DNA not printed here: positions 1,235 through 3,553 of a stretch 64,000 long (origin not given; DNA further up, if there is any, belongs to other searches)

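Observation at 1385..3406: Membrane proteins with C-terminal poly-aspartate tails. One carries two zinc ribbons and two DUF4178-like domains, and a tandem paralog flanks the YrdC-family gene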

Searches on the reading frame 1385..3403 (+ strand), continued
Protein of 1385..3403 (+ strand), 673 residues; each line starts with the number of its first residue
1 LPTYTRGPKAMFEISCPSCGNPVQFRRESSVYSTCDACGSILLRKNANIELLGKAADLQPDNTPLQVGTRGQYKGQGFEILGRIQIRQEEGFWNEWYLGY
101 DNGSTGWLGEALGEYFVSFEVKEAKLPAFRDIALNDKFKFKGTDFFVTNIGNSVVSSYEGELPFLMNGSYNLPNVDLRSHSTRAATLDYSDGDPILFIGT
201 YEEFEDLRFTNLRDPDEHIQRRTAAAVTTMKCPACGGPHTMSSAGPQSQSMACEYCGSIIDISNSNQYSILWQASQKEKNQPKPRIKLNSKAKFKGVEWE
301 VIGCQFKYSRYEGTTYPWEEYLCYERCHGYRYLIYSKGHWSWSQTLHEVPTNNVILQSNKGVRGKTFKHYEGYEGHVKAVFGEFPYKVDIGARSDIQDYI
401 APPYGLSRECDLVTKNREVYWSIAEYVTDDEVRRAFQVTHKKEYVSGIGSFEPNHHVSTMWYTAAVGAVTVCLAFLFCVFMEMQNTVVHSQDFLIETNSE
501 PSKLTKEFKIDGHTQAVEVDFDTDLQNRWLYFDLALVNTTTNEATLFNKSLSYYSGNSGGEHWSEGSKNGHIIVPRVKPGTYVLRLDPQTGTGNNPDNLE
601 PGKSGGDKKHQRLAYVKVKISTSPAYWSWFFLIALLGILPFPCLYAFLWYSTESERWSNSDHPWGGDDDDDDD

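Call 44: search_solved_structures(query=A1, max_evalue=1)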
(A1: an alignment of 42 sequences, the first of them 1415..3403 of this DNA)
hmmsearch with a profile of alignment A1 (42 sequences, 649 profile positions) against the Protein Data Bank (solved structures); distinct sequences matched with E-value up to 1: 15.
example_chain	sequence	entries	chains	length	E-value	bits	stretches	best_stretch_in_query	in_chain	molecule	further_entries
3wwl_A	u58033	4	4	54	0.0041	19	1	223-253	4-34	Alpha-aminoadipate carrier protein LysW | OrfF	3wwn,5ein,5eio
5k2m_E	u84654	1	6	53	0.036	15.9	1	222-254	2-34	Probable lysine biosynthesis protein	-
8hkx_S27A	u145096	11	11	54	0.092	14.5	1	213-248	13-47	30S ribosomal protein S27ae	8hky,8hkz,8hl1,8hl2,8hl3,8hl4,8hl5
9v21_sC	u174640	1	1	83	0.097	14.5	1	218-251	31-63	Small ribosomal subunit protein eS27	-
9v1j_sC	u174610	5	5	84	0.1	14.4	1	219-251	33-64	Small ribosomal subunit protein eS27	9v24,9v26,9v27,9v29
6zj3_Sc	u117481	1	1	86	0.11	14.3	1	3-33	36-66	Ribosomal protein eS27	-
6hcz_A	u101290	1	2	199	0.22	13.3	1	223-279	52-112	Sjoegren syndrome/scleroderma autoantigen 1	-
4qiw_P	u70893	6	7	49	0.26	13.1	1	219-251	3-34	DNA-directed RNA polymerase subunit P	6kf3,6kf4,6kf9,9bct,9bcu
9fhl_C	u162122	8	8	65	0.39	12.5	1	6-41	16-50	Small zinc finger protein HVO-2753-like zinc-binding pocket domain-containing protein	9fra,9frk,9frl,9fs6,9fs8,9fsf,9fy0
1x68_A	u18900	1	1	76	0.43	12.3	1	215-254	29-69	FHL5 protein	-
4v7p_BU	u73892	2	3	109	0.48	12.2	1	224-254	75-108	50S ribosomal protein L24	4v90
10px_1Y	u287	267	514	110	0.49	12.1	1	224-254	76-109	50S ribosomal protein L24 | 50S ribosomal protein L23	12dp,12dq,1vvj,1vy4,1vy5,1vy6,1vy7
9fhl_W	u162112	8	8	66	0.62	11.8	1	219-252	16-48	Small ribosomal subunit protein eS27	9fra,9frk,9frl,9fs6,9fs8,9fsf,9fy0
9fhl_Y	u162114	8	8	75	0.89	11.3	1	215-248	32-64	Small ribosomal subunit protein eS31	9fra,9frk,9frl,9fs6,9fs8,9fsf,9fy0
8byq_W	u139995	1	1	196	0.95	11.2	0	195-254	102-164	General transcription factor IIE subunit 1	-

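Call 72: search_protein_families(library=padloc, proteins=[window:1415-3403:+], max_evalue=0.01)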
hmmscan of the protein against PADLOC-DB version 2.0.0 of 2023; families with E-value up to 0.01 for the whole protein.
window:1415-3403:+ (663 aa): 2 families
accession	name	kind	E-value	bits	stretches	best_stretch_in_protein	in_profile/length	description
PDLC00916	Cas10a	-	0.0013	15.7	0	212-338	388-504/650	"CRISPR-associated protein Cas10/Csm1, subtype III-A/MTUBE"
PDLC04162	HEC-08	-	0.0042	14.2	0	3-44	243-279/358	-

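Call 74: fold_search(model_id=the predicted structure, library=pdb)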
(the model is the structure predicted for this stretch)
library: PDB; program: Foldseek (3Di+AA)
matches with E <= 10: 1322; with E <= 0.001: 8
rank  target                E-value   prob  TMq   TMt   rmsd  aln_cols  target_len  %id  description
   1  8vbx_A                3.2e-05  0.60  0.10  0.10  32.1       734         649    8  C6 nozzle and fibre complex of the mature bacteriophage PhiM1 particle (released 2024-10-23)
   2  7zgn_B                5.7e-05  0.98  0.13  0.15  20.2       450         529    8  Plant/insect N-glycan active PNGase (released 2022-09-07)
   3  5xau_A                9.3e-05  0.30  0.08  0.08  37.7       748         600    8  Crystal structure of integrin binding fragment of laminin-511 (released 2017-09-20)
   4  4r4x                  9.7e-05  0.82  0.14  0.16  36.9       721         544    7  Structure of PNGF-II in C2 space group (released 2015-01-28)
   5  5xau_D                1.4e-04  0.35  0.09  0.10  38.1       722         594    8  Crystal structure of integrin binding fragment of laminin-511 (released 2017-09-20)
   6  9vvr_d                2.7e-04  0.16  0.08  0.07  35.6       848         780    9  Structure of the bacteriophage E1004 tail (released 2025-11-12)
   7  9vvr_S                4.8e-04  0.18  0.07  0.07  30.8       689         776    6  Structure of the bacteriophage E1004 tail (released 2025-11-12)
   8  7vrp_I                8.9e-04  0.63  0.11  0.16  38.4       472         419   11  Structure of infectious bursal disease virus Gx strain (released 2022-03-30)
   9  2o62_B                1.5e-03  0.41  0.10  0.17  19.0       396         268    9  CRYSTAL STRUCTURE OF A PROTEIN WITH UNKNOWN FUNCTION FROM DUF3598 FAMILY (NPUN_R4044) FROM NOSTOC PUNCTIFORME PCC 7310 (released 2007-02-13)
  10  7vrp_B                2.0e-03  0.33  0.10  0.14  39.3       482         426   10  Structure of infectious bursal disease virus Gx strain (released 2022-03-30)
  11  4ffg_A                2.1e-03  0.44  0.11  0.15  31.1       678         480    6  Crystal Structure of Levan Fructotransferase from Arthrobacter ureafaciens in complex with DFA-IV (released 2012-07-18)
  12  2df7_F                2.3e-03  0.47  0.11  0.16  37.7       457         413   11  Crystal structure of infectious bursal disease virus VP2 subviral particle (released 2006-06-27)
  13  4zch_B                2.8e-03  0.21  0.10  0.13  40.4       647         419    6  Single-chain human APRIL-BAFF-BAFF Heterotrimer (released 2015-05-13)
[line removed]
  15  9f4b_F2               3.8e-03  0.99  0.11  0.15   8.6       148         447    6  Pre-assembled baseplate cup of Klebsiella phage KP1 variant vB_Kpn_Lilla1 (released 2025-05-14)
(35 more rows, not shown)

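Call 77: find_encoding_contigs(protein=P0008, flank=8000, max_places=2)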
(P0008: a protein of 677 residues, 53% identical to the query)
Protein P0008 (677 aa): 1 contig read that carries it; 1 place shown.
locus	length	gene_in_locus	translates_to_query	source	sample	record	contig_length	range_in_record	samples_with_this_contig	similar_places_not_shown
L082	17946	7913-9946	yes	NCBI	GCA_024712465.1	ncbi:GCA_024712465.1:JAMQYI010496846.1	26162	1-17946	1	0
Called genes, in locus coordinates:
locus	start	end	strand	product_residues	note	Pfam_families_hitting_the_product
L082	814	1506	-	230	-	PF04542:Sigma70_r2, PF08281:Sigma70_r4_2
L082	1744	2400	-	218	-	PF08281:Sigma70_r4_2 (weak)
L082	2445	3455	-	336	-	PF08032:SpoU_sub_bind, PF00588:SpoU_methylase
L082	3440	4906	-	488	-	PF00133:tRNA-synt_1 (faint), PF01406:tRNA-synt_1e, PF01921:tRNA-synt_1f (faint), PF09334:tRNA-synt_1g (faint), PF09190:DALR_2, PF23493:CysS_C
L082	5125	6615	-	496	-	PF00082:Peptidase_S8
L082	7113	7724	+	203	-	PF01300:Sua5_yciO_yrdC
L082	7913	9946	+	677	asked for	PF13785:DUF4178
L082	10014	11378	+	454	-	-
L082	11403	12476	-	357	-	PF03054:tRNA_Me_trans, PF20259:tRNA_Me_trans_M, PF20258:tRNA_Me_trans_C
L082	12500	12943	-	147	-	PF01592:NifU_N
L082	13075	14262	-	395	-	PF00266:Aminotran_5, PF01212:Beta_elim_lyase (weak), PF01041:DegT_DnrJ_EryC1 (weak)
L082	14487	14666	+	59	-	-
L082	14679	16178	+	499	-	PF01564:Spermine_synth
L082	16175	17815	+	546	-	PF13450:NAD_binding_8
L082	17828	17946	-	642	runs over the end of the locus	-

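Call 78: find_encoding_contigs(protein=P0006, flank=8000, max_places=2)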
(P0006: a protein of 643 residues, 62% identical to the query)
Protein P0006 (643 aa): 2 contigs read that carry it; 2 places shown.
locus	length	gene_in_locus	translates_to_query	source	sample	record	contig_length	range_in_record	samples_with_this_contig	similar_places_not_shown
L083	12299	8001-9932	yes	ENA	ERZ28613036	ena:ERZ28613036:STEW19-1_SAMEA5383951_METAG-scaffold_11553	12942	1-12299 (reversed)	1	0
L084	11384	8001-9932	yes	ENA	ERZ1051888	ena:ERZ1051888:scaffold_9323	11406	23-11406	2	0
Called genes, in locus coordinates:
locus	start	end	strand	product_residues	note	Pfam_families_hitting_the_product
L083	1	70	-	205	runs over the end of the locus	PF08281:Sigma70_r4_2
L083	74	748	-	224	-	PF04298:Zn_peptidase_2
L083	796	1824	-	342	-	PF08032:SpoU_sub_bind, PF00588:SpoU_methylase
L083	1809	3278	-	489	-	PF00133:tRNA-synt_1 (faint), PF01406:tRNA-synt_1e, PF01921:tRNA-synt_1f (faint), PF09334:tRNA-synt_1g (faint), PF09190:DALR_2, PF23493:CysS_C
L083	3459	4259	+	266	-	PF23023:Anti-Pycsar_Apyc1, PF00753:Lactamase_B, PF12706:Lactamase_B_2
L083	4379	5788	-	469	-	PF00082:Peptidase_S8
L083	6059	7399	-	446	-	PF00082:Peptidase_S8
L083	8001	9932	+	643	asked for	PF13785:DUF4178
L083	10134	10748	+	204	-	PF01300:Sua5_yciO_yrdC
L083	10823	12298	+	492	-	?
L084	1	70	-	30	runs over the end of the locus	?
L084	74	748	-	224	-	PF04298:Zn_peptidase_2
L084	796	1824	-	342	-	PF08032:SpoU_sub_bind, PF00588:SpoU_methylase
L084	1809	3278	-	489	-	PF00133:tRNA-synt_1 (faint), PF01406:tRNA-synt_1e, PF01921:tRNA-synt_1f (faint), PF09334:tRNA-synt_1g (faint), PF09190:DALR_2, PF23493:CysS_C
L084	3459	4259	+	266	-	PF23023:Anti-Pycsar_Apyc1, PF00753:Lactamase_B, PF12706:Lactamase_B_2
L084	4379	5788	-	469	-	PF00082:Peptidase_S8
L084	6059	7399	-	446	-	PF00082:Peptidase_S8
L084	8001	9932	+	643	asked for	PF13785:DUF4178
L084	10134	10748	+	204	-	PF01300:Sua5_yciO_yrdC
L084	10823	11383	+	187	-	?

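Call 80: search_protein_families(library=pfam, proteins=[L082:10014-11375:+, L082:14487-14663:+], max_evalue=0.1)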
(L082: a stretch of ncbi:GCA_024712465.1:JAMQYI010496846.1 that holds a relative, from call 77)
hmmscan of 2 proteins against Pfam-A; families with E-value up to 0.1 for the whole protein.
L082:10014-11375:+ (454 aa): 6 families
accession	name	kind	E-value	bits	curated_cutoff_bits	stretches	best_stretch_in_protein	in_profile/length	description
PF13785.11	DUF4178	-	4.4e-05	24.1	25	1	64-191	6-118/136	Domain of unknown function (DUF4178)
PF13248.11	Zn_ribbon_3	-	0.0065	16.3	27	0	4-33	3-25/26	zinc-ribbon domain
PF12773.13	DZR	-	0.026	15.1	27.3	1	2-35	11-35/45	Double zinc ribbon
PF21344.3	Zn_ribbon_LysW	-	0.026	14.6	27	1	5-32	2-29/46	Alpha-aminoadipate carrier protein LysW-like, globular domain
PF13240.11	Zn_Ribbon_1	-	0.07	13.4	25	0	6-16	2-12/23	zinc-ribbon domain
PF13453.11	Zn_ribbon_TFIIB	-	0.087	12.7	22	0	6-31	2-26/41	Transcription factor zinc-finger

L082:14487-14663:+ (59 aa): 0 families

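Call 82: find_encoding_contigs(protein=P0057, flank=9000, max_places=1)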
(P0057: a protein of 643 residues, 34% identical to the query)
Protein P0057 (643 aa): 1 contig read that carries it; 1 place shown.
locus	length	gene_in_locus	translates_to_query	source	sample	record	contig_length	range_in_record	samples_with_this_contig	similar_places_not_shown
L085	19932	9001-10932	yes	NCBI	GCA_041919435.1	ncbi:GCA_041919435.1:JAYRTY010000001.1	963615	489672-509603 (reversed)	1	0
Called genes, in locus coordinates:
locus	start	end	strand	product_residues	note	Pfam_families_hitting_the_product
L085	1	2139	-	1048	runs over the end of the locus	PF00873:ACR_tran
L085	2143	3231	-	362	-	PF25876:HH_MFP_RND (weak), PF25954:Beta-barrel_RND_2, PF25967:RND-MFP_C (weak), PF25989:YknX_C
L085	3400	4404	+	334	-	PF00512:HisKA, PF02518:HATPase_c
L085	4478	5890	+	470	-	PF00072:Response_reg, PF00158:Sigma54_activat, PF14532:Sigma54_activ_2, PF07728:AAA_5, PF25601:AAA_lid_14, PF02954:HTH_8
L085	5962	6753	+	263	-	PF03099:BPL_LplA_LipB, PF02237:BPL_C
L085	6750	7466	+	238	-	PF03309:Pan_kinase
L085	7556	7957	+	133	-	PF03994:DUF350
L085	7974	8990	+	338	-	PF13421:Band_7_1, PF01145:Band_7, PF09851:SHOCT (weak)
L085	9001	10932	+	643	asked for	PF13785:DUF4178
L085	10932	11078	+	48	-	-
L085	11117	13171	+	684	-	PF09084:NMT1, PF00989:PAS, PF08448:PAS_4, PF13426:PAS_9 (faint), PF00990:GGDEF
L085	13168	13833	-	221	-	PF27765:UCP032817-like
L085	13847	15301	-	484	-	PF00171:Aldedh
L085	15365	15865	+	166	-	PF00877:NLPC_P60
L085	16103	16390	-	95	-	-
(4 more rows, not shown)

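Call 83: find_encoding_contigs(protein=P0013, flank=9000, max_places=1)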
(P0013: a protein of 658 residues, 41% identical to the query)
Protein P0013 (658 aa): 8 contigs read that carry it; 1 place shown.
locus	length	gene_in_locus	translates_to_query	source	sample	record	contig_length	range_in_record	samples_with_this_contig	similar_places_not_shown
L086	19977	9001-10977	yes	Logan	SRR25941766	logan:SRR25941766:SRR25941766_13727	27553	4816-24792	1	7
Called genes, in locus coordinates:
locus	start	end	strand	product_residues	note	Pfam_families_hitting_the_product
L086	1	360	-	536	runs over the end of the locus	PF00512:HisKA, PF02518:HATPase_c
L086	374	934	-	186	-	PF01871:AMMECR1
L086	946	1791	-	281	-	PF02900:LigB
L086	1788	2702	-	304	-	PF01509:TruB_N, PF16198:TruB_C_2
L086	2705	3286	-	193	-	-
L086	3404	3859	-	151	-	PF01220:DHquinase_II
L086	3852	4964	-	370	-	PF00465:Fe-ADH (weak), PF13685:Fe-ADH_2, PF01761:DHQ_synthase, PF24621:DHQS_C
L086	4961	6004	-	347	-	PF00072:Response_reg, PF13581:HATPase_c_2, PF02518:HATPase_c (weak)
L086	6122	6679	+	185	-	PF13238:AAA_18, PF01202:SKI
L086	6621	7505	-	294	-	PF08501:Shikimate_dh_N, PF01488:Shikimate_DH, PF18317:SDH_C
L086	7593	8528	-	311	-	PF00701:DHDPS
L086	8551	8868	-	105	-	-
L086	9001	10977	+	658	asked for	PF13785:DUF4178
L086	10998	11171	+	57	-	-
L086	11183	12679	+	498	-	PF01564:Spermine_synth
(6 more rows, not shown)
